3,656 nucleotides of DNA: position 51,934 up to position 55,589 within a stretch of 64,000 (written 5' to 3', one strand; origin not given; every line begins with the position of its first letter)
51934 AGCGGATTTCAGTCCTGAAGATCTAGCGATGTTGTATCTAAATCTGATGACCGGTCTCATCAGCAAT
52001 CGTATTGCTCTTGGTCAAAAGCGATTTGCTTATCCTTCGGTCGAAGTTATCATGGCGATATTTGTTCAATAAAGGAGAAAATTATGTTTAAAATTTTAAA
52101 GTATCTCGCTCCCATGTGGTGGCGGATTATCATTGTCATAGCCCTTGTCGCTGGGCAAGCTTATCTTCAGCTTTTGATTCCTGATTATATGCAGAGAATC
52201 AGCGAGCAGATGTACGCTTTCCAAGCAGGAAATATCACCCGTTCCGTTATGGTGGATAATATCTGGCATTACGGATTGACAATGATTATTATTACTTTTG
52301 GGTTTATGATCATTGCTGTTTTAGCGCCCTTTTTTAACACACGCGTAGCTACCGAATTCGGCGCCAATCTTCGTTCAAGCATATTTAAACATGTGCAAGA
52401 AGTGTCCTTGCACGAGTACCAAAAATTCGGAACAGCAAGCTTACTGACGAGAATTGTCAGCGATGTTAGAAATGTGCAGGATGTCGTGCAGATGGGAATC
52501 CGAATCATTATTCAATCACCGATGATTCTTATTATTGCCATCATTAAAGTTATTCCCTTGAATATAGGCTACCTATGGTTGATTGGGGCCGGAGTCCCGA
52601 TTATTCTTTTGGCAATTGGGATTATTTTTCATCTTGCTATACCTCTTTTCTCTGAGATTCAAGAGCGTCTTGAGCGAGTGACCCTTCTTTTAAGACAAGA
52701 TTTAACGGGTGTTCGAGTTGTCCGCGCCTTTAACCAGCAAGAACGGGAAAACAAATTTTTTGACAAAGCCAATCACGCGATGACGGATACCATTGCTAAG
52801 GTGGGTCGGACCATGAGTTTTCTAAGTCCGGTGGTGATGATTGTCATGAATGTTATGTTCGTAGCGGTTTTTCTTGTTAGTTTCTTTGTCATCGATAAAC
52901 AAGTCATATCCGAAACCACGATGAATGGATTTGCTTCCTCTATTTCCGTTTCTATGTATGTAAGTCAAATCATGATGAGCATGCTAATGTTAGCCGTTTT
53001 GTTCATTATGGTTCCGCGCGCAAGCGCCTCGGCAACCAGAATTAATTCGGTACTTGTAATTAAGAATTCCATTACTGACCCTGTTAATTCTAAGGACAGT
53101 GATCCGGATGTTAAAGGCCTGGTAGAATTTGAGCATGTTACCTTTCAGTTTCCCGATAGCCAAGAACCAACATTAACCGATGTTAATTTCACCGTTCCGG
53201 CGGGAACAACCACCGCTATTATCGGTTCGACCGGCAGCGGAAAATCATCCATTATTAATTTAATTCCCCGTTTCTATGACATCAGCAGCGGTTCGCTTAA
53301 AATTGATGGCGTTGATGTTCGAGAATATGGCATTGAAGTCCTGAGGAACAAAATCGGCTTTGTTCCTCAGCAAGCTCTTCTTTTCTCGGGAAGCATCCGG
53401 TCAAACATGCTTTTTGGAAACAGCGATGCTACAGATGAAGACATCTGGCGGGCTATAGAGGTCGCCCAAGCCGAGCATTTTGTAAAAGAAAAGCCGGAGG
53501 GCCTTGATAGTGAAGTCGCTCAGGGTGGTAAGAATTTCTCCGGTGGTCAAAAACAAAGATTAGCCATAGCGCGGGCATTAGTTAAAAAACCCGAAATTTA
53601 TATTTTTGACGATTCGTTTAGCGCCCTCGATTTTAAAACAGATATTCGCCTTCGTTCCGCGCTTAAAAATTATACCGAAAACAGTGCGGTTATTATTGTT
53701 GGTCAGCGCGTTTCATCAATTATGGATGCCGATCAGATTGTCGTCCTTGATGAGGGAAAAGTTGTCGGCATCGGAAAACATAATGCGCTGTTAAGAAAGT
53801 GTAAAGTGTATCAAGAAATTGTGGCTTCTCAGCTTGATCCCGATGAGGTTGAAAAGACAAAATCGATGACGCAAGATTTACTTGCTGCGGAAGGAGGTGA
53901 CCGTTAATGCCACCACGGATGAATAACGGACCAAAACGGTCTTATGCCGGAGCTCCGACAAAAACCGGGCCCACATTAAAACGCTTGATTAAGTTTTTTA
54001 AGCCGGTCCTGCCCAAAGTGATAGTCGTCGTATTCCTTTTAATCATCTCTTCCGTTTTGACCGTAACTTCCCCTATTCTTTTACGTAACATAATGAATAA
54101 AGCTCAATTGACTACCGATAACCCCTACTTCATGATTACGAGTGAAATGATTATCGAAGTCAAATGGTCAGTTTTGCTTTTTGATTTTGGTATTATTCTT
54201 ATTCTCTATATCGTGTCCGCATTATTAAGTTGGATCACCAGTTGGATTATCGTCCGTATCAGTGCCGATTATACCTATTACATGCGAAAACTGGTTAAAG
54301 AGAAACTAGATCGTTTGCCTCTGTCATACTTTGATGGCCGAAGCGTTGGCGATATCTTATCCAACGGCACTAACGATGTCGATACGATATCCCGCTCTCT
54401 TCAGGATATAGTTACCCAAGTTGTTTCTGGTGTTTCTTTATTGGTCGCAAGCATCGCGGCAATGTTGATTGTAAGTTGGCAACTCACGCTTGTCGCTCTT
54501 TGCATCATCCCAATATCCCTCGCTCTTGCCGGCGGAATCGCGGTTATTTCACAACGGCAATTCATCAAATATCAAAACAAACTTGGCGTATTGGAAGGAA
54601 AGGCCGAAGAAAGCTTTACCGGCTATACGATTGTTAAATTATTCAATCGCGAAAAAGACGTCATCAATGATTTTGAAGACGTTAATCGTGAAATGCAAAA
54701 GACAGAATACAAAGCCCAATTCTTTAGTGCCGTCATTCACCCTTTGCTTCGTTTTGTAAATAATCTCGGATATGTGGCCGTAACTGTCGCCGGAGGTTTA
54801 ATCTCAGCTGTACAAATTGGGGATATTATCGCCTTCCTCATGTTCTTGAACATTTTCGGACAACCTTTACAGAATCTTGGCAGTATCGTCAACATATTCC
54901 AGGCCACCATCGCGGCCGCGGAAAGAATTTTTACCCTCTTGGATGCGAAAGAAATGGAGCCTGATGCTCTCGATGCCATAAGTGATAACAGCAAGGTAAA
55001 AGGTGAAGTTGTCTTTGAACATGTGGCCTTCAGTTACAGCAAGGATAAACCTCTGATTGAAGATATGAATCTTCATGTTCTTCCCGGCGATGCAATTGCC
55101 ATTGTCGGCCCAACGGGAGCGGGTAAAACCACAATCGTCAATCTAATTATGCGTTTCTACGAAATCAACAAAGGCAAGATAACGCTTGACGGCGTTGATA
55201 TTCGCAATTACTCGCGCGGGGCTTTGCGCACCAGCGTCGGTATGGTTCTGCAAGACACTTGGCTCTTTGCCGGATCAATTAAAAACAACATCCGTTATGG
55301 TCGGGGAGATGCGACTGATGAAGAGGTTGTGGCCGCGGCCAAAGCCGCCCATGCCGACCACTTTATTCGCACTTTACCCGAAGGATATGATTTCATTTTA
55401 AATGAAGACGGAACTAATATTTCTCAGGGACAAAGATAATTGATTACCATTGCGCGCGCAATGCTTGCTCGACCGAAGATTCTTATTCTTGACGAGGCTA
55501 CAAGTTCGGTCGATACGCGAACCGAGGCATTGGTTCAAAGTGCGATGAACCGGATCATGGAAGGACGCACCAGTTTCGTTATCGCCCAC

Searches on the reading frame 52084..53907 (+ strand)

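Call 73: search_protein_families(library=pfam, proteins=[window:52084-53907:+], max_evalue=0.00001)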
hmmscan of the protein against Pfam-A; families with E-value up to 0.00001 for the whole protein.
window:52084-53907:+ (607 aa): 3 families
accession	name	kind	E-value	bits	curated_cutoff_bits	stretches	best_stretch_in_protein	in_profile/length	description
PF00005.33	ABC_tran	-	2.4e-29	103.1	25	1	364-512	1-136/137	ABC transporter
PF00664.28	ABC_membrane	-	3.1e-28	99.7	28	1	16-288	2-268/274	ABC transporter transmembrane region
PF02463.25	SMC_N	-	5.1e-09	36.3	40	0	405-554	111-210/220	RecF/RecN/SMC N terminal domain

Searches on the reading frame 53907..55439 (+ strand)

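Call 73: search_protein_families(library=pfam, proteins=[window:53907-55439:+], max_evalue=0.00001)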
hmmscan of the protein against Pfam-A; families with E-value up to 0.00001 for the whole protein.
window:53907-55439:+ (510 aa): 2 families
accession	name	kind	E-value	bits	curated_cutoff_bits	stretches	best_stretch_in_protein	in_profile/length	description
PF00664.28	ABC_membrane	-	1.8e-43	149.7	28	1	38-321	1-274/274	ABC transporter transmembrane region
PF00005.33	ABC_tran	-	6.1e-18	66.2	25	1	385-510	2-114/137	ABC transporter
